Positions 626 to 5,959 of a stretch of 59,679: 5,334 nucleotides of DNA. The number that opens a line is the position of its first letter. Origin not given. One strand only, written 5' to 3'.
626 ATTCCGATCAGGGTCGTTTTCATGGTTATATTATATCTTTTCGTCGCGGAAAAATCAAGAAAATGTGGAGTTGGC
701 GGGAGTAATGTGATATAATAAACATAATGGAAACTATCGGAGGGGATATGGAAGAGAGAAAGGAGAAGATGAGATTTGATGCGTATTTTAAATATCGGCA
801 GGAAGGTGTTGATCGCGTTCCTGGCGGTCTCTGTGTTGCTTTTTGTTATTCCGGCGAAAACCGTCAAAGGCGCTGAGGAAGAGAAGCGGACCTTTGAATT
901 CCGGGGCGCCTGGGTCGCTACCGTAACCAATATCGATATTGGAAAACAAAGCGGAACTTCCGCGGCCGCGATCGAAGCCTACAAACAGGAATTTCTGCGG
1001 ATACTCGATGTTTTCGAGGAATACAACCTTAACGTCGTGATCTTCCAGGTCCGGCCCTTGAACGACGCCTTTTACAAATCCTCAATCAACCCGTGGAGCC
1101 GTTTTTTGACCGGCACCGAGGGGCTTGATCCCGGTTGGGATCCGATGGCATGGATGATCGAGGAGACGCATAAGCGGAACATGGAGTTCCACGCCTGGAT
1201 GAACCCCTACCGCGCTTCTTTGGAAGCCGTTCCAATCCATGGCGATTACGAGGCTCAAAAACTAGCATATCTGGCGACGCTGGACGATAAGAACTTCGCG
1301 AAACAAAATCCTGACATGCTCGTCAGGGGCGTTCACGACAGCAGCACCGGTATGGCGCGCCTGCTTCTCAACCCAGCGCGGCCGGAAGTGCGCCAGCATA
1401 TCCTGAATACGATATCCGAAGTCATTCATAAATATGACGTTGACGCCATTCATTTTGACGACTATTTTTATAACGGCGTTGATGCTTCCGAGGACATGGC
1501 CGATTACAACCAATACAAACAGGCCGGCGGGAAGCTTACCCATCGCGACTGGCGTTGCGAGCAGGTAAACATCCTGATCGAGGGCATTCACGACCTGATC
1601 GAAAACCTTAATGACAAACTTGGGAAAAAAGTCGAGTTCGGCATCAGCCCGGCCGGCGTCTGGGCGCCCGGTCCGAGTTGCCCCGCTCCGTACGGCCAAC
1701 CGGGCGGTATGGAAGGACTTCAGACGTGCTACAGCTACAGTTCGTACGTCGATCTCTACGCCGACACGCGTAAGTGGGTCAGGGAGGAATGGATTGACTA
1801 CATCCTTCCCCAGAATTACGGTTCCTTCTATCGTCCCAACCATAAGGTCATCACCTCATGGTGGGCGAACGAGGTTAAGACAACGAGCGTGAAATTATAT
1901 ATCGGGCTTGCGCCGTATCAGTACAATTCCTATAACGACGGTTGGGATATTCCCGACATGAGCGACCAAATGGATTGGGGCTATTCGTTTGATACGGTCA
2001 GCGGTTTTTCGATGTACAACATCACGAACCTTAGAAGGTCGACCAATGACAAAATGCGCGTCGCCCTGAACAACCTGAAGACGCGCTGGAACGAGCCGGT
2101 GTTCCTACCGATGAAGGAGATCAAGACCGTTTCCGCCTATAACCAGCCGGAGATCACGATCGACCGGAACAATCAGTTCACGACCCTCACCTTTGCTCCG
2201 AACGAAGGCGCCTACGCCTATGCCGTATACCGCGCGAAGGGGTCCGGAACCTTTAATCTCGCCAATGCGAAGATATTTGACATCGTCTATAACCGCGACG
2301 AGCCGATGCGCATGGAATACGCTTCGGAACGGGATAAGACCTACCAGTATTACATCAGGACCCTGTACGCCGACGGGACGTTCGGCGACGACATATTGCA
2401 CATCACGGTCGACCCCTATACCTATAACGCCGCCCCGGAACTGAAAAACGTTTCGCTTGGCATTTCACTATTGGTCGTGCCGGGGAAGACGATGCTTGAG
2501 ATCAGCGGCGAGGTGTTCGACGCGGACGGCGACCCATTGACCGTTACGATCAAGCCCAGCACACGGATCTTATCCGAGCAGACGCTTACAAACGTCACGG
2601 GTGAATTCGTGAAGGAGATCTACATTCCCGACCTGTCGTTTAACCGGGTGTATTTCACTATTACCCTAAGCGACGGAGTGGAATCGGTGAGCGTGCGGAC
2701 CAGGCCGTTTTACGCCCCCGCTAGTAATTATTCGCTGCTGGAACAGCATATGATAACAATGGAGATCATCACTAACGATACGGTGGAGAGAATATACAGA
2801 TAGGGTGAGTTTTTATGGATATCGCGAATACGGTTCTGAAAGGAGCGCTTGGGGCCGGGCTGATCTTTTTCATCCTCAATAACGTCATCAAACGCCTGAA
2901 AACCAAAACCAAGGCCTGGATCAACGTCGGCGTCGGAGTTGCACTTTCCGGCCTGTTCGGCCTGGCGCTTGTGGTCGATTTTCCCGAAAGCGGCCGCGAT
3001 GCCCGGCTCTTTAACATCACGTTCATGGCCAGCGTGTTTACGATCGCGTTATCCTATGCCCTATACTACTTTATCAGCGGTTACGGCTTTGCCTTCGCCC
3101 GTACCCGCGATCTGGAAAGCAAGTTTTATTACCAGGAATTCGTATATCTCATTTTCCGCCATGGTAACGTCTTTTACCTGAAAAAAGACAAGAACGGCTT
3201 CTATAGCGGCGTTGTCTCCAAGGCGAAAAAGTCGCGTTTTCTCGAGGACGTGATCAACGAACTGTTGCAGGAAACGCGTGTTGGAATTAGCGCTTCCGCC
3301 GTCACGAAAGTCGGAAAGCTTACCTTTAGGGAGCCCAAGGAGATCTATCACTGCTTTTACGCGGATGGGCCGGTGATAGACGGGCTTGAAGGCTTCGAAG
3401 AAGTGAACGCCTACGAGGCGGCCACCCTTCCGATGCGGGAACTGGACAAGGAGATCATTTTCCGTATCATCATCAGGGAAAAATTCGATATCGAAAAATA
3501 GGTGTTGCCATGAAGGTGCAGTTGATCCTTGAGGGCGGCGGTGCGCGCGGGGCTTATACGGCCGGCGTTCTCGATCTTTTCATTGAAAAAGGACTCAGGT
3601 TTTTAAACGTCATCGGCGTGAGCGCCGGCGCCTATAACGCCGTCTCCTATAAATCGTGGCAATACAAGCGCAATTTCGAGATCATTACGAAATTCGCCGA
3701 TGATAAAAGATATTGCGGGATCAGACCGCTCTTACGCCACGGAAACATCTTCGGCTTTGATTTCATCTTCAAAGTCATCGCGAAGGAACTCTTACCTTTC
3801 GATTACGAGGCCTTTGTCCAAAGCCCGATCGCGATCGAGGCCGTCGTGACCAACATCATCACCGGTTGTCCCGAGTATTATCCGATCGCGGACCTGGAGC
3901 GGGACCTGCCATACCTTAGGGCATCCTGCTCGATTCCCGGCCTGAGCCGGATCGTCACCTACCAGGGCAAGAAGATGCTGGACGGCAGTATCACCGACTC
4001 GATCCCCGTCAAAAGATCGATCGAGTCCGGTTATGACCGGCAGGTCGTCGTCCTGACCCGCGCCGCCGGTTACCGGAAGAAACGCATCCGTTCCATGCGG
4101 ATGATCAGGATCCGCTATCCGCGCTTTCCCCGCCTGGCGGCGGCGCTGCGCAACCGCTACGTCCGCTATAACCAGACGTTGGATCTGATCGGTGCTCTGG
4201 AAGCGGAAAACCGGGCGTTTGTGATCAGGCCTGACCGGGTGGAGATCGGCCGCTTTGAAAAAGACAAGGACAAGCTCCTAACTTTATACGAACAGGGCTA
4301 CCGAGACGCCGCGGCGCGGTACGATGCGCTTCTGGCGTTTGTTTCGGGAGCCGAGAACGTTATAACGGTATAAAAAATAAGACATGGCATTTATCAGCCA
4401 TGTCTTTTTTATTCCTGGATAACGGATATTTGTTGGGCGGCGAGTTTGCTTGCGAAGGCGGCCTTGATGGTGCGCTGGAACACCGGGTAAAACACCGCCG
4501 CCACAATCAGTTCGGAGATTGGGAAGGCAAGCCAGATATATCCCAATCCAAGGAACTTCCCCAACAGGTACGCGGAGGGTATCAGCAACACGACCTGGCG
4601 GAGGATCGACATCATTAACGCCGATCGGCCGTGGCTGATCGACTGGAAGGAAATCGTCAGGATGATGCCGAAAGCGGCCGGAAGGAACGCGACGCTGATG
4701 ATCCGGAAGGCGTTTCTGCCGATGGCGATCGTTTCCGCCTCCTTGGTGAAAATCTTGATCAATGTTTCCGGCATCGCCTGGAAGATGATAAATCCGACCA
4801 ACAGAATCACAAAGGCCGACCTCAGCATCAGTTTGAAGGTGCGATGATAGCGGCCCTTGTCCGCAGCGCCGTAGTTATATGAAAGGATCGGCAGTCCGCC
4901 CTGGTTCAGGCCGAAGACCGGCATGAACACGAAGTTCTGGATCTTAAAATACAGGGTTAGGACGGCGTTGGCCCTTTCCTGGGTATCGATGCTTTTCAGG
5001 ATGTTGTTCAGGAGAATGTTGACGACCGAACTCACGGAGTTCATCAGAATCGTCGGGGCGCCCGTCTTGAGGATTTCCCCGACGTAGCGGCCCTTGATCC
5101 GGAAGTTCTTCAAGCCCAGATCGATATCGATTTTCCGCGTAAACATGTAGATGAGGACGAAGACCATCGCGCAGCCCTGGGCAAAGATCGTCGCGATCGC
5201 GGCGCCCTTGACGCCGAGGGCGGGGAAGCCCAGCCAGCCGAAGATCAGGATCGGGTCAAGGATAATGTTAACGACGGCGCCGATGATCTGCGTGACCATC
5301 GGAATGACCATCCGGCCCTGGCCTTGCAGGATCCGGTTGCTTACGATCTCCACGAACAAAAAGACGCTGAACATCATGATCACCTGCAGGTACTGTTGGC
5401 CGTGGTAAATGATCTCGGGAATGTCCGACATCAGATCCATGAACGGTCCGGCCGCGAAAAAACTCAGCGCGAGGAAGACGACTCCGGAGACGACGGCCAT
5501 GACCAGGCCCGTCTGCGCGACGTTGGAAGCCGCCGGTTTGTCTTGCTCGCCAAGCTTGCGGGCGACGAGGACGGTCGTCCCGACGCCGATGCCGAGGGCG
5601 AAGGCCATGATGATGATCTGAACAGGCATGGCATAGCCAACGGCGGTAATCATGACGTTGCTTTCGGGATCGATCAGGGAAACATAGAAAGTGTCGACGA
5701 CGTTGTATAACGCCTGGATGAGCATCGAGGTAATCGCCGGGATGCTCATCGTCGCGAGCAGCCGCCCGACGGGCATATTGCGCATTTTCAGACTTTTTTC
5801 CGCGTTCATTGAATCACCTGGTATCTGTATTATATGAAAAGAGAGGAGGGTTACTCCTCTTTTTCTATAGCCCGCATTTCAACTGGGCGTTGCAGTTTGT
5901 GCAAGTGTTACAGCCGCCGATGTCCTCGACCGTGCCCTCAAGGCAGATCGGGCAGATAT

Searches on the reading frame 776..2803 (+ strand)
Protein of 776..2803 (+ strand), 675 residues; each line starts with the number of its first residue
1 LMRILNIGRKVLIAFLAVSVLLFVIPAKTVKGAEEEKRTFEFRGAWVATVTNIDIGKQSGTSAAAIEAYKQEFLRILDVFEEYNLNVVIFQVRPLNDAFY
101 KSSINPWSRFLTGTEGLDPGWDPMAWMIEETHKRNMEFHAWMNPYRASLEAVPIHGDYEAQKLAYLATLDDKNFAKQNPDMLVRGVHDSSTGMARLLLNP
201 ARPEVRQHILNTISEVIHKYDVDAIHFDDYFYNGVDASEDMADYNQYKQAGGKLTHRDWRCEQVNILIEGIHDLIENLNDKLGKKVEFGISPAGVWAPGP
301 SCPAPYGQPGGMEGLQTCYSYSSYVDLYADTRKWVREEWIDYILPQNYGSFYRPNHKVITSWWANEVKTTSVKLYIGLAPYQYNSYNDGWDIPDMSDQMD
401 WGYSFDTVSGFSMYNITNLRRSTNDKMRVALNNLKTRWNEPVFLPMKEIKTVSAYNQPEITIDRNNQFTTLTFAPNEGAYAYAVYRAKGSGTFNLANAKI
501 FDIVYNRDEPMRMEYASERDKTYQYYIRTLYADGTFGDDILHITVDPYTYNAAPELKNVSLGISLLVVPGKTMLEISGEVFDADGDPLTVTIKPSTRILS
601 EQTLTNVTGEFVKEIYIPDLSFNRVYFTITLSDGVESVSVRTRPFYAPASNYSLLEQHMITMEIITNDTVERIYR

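Call 35: search_protein_families(library=pfam, proteins=[window:776-2803:+], max_evalue=0.00001)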
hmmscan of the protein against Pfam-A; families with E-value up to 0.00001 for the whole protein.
window:776-2803:+ (675 aa): 1 family
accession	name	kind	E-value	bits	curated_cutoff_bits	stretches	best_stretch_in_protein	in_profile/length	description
PF02638.21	GHL10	-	3.4e-62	210.8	27.9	1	41-385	1-301/311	Glycosyl hydrolase-like 10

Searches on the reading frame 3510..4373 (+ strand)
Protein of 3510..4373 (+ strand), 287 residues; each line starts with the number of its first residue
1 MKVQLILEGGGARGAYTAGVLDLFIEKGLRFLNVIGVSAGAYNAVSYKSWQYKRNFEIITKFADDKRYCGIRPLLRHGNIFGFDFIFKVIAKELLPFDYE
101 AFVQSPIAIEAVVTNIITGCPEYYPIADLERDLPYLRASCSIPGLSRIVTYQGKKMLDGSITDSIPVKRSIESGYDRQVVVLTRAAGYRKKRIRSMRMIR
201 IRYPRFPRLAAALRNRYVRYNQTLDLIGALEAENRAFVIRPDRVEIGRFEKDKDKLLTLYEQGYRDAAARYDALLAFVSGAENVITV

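Call 35: search_protein_families(library=pfam, proteins=[window:3510-4373:+], max_evalue=0.00001)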
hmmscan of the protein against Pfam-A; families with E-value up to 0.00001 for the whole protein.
window:3510-4373:+ (287 aa): 2 families
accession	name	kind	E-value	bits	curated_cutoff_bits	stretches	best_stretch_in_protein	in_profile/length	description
PF19890.4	DUF6363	-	1.2e-21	76.8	26.4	1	207-278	2-74/75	Domain of unknown function (DUF6363)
PF01734.28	Patatin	-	2.6e-21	77.2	27.7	1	5-168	1-188/191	Patatin-like phospholipase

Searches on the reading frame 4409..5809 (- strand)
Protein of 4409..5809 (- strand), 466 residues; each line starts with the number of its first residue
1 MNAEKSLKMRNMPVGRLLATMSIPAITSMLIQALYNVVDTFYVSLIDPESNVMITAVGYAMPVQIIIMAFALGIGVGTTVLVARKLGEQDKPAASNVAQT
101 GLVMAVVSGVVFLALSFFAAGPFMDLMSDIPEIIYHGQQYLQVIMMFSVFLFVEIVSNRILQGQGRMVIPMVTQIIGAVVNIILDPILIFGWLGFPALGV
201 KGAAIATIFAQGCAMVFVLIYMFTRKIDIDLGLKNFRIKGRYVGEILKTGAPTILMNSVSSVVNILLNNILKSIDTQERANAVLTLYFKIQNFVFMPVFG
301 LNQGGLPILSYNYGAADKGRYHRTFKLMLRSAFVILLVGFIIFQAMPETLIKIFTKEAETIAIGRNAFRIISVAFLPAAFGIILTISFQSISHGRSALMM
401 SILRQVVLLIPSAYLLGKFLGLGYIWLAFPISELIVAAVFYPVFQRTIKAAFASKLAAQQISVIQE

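Call 35: search_protein_families(library=pfam, proteins=[window:4409-5809:-], max_evalue=0.00001)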
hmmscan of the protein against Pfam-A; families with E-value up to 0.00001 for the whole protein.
window:4409-5809:- (466 aa): 1 family
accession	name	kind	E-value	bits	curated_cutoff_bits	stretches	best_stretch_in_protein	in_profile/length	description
PF01554.23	MatE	-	8.2e-44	149.6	24.9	2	24-187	1-161/161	MatE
